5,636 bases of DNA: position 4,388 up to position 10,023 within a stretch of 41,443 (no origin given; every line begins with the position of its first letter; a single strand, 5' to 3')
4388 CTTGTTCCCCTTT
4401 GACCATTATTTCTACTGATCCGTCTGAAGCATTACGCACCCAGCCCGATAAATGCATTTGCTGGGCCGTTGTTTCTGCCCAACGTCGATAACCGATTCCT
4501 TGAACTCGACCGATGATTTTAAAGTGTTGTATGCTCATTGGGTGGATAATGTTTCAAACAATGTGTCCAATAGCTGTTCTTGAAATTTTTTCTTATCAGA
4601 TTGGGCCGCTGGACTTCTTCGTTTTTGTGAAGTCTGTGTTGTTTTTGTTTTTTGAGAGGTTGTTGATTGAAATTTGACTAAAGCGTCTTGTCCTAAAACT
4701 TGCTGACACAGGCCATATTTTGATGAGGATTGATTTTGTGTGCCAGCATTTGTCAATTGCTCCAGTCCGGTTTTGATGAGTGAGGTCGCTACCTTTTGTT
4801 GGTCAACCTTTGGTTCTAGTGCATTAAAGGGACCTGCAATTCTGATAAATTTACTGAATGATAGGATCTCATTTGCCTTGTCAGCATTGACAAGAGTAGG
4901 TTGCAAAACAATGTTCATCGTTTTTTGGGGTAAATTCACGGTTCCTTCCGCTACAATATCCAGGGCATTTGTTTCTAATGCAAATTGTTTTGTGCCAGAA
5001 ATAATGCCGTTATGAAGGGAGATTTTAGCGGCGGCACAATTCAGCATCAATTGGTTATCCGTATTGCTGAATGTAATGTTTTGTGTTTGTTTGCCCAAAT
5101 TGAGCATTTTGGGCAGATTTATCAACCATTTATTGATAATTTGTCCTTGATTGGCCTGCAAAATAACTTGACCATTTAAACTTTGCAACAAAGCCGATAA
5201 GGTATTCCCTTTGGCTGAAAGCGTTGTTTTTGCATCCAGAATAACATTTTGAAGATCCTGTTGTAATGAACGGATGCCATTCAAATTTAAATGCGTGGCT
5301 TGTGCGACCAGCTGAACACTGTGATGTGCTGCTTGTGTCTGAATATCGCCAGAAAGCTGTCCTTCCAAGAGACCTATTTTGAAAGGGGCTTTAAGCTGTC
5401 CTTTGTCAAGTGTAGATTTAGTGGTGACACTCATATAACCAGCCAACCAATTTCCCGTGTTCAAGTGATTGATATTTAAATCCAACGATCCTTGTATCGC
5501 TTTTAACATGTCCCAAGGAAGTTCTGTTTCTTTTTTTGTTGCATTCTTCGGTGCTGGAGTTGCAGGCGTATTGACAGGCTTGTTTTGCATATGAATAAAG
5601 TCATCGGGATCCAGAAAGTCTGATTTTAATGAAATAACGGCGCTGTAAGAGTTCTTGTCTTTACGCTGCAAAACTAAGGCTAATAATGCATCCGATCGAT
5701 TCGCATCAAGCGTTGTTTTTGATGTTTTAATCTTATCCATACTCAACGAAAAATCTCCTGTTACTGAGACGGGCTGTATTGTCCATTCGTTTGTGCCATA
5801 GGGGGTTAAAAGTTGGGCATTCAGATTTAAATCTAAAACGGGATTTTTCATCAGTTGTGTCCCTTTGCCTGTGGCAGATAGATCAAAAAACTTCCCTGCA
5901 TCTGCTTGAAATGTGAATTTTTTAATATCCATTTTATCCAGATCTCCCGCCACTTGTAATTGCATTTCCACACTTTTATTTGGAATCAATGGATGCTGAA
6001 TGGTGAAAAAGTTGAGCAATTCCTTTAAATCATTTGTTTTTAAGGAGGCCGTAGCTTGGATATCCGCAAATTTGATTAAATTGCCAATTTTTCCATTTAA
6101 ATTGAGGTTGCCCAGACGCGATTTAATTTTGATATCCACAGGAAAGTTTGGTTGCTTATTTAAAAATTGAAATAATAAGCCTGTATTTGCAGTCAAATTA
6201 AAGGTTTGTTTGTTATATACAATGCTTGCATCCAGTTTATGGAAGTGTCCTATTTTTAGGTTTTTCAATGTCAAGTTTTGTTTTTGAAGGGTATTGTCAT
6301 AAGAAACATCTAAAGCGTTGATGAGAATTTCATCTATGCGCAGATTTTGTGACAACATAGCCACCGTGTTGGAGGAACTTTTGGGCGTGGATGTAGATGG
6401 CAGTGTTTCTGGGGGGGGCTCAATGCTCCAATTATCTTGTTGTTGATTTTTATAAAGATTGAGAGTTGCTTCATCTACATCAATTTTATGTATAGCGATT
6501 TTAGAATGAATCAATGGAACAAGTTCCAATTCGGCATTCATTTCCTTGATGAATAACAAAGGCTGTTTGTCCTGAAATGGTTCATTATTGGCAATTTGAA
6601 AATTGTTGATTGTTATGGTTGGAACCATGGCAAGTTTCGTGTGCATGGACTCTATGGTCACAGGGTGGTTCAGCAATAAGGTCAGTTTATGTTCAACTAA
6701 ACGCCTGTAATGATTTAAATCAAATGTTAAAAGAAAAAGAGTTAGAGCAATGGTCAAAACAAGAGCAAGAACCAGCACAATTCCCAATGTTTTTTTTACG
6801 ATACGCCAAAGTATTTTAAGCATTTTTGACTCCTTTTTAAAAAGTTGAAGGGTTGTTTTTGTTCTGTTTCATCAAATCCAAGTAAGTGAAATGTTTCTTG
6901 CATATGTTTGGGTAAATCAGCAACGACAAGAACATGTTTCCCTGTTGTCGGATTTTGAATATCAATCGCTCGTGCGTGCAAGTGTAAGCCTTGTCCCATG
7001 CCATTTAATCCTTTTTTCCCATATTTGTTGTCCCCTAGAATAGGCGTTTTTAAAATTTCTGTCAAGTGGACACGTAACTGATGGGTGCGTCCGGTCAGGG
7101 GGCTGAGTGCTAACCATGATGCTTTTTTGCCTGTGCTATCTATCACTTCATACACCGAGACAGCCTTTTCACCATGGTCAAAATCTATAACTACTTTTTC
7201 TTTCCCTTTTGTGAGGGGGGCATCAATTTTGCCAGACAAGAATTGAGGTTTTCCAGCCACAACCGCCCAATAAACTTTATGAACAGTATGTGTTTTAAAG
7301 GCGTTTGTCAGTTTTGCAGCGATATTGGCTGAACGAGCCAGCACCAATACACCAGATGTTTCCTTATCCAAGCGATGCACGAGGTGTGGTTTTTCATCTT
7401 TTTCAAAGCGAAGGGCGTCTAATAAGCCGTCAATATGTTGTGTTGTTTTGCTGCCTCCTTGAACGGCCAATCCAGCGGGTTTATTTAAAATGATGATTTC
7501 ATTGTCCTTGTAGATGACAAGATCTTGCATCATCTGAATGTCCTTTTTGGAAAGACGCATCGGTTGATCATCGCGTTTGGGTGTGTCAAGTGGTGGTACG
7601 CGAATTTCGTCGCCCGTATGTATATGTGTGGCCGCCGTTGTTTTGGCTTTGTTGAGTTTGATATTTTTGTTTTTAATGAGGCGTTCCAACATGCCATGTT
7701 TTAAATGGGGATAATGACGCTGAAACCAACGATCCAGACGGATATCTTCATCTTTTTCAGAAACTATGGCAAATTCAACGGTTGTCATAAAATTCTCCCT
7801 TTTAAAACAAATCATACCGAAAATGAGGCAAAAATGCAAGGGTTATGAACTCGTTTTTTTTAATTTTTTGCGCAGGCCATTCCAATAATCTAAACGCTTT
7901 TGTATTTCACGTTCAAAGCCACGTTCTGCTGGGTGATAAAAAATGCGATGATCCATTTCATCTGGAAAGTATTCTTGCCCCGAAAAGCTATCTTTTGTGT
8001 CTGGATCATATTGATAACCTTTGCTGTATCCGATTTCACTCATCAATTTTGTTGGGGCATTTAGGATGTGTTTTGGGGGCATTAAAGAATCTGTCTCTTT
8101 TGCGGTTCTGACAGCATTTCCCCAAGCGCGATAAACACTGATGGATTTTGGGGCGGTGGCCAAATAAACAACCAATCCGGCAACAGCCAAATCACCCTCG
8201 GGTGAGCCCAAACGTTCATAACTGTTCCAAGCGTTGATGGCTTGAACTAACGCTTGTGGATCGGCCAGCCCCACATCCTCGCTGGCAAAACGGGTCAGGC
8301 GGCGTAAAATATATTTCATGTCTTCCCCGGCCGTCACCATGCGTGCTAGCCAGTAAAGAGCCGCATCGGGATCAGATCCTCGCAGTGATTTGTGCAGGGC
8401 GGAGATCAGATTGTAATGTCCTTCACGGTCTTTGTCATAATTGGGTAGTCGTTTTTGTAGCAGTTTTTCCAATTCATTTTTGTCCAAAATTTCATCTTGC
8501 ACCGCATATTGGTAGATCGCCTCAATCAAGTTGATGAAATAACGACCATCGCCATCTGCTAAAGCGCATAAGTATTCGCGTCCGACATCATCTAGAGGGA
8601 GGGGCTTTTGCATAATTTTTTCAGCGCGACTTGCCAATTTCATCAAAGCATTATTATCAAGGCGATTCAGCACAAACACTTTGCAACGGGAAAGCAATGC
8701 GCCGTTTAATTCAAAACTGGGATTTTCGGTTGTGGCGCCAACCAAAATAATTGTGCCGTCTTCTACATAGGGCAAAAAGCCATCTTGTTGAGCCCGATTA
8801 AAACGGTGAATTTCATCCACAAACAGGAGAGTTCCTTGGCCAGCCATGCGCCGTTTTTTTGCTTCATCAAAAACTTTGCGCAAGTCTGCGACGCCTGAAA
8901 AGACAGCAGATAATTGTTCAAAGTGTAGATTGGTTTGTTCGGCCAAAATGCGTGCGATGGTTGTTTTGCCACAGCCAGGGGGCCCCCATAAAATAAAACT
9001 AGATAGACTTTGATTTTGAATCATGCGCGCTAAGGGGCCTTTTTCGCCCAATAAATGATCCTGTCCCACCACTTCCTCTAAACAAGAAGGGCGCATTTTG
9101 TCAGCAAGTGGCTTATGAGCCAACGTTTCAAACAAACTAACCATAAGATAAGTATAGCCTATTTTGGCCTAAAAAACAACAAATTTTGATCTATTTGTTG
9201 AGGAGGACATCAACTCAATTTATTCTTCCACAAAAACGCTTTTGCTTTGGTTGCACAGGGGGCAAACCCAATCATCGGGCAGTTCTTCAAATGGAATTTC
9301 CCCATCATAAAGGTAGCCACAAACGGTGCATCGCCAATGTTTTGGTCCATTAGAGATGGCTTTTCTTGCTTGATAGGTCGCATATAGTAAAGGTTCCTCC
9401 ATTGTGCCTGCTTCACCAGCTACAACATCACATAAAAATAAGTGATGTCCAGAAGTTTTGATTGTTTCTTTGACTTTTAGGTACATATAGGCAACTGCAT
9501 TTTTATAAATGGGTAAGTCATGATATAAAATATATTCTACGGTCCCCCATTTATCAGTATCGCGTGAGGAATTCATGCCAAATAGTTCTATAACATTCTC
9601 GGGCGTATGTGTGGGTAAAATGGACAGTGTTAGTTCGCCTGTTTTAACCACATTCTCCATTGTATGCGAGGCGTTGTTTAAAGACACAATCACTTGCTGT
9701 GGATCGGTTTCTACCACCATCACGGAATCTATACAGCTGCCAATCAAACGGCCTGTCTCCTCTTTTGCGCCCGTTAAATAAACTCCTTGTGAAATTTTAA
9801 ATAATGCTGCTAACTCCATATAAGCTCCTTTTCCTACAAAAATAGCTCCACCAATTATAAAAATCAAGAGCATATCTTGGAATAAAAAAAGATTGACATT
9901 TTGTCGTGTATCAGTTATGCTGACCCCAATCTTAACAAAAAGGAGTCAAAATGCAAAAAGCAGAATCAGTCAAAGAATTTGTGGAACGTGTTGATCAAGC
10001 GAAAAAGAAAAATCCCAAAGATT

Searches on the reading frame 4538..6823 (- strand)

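Call 41: search_protein_families(library=pfam, proteins=[window:4538-6823:-], max_evalue=0.001)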
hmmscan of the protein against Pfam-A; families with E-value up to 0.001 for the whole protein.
window:4538-6823:- (762 aa): 1 family
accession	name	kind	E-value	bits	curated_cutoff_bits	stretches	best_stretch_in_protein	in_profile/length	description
PF05170.20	AsmA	-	2.4e-22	79.9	29.8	1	10-610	5-604/607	AsmA family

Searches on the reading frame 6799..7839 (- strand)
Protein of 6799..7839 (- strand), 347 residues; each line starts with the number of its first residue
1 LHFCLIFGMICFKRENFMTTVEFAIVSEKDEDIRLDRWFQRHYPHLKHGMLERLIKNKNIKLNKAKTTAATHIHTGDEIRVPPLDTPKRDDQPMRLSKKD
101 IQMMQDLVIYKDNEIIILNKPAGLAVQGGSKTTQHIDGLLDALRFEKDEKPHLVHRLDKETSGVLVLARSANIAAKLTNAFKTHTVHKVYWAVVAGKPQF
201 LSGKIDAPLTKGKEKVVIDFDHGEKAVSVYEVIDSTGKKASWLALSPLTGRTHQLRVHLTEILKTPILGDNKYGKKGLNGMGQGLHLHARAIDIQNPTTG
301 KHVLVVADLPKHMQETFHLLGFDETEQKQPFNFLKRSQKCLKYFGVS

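Call 41: search_protein_families(library=pfam, proteins=[window:6799-7839:-], max_evalue=0.001)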
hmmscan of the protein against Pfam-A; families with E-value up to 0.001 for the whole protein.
window:6799-7839:- (347 aa): 1 family
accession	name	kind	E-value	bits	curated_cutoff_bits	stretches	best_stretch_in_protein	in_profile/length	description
PF00849.27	PseudoU_synth_2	-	3.6e-35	121.9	26.8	1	115-259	2-150/152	RNA pseudouridylate synthase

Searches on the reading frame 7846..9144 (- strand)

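Call 41: search_protein_families(library=pfam, proteins=[window:7846-9144:-], max_evalue=0.001)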
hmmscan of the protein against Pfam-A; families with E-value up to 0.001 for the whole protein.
window:7846-9144:- (433 aa): 14 families
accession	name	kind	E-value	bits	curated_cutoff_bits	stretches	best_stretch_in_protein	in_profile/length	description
PF12002.13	MgsA_C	-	1.5e-64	217.3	27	1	256-421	1-166/167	MgsA AAA+ ATPase C terminal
PF16193.11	AAA_assoc_2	-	9e-21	74.4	34.3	1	180-255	3-81/81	AAA C-terminal domain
PF00004.35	AAA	-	5.9e-17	62.8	21.2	1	51-158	2-127/131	ATPase family associated with various cellular activities (AAA)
PF05496.18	RuvB_N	-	2.7e-13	50.4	27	1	17-140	1-122/159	Holliday junction DNA helicase RuvB P-loop domain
PF07728.20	AAA_5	-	7.7e-07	29.6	22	1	50-152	2-113/139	AAA domain (dynein-related subfamily)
PF13238.12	AAA_18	-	3.9e-05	24.6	29.4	1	52-114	3-65/128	AAA domain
PF13191.12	AAA_16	-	6.3e-05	24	32.6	0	41-72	18-49/167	AAA ATPase domain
PF20720.3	nSTAND3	-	7e-05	23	27.2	1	50-97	20-66/155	Novel STAND NTPase 3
PF14532.12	Sigma54_activ_2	-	7.5e-05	23.4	25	1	50-128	24-94/138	Sigma-54 interaction domain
PF00158.32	Sigma54_activat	-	0.0001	22.5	20.2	0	91-141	77-131/168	Sigma-54 interaction domain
PF13173.12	AAA_14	-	0.00011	22.6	27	1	51-121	6-80/129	AAA domain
PF13401.12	AAA_22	-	0.00025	21.8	27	0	49-73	7-31/130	AAA domain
PF01023.25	S_100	-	0.00064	19.7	22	0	206-236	8-41/45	S-100/ICaBP type calcium binding domain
PF13207.12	AAA_17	-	0.00093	19.9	27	0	54-91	2-39/136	AAA domain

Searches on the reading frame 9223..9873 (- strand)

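Call 41: search_protein_families(library=pfam, proteins=[window:9223-9873:-], max_evalue=0.001)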
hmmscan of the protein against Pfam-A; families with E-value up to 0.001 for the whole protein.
window:9223-9873:- (217 aa): 3 families
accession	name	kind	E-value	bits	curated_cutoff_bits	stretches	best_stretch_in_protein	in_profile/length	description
PF01613.24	Flavin_Reduct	-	1e-23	84.6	27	1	26-170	3-150/153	Flavin reductase like domain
PF21349.2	RUBY_RBDX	-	5.7e-09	35.7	26.5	1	180-214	1-29/30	Rubrerythrin, rubredoxin-like domain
PF00301.25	Rubredoxin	-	8.6e-09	35.7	23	1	180-214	2-47/47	Rubredoxin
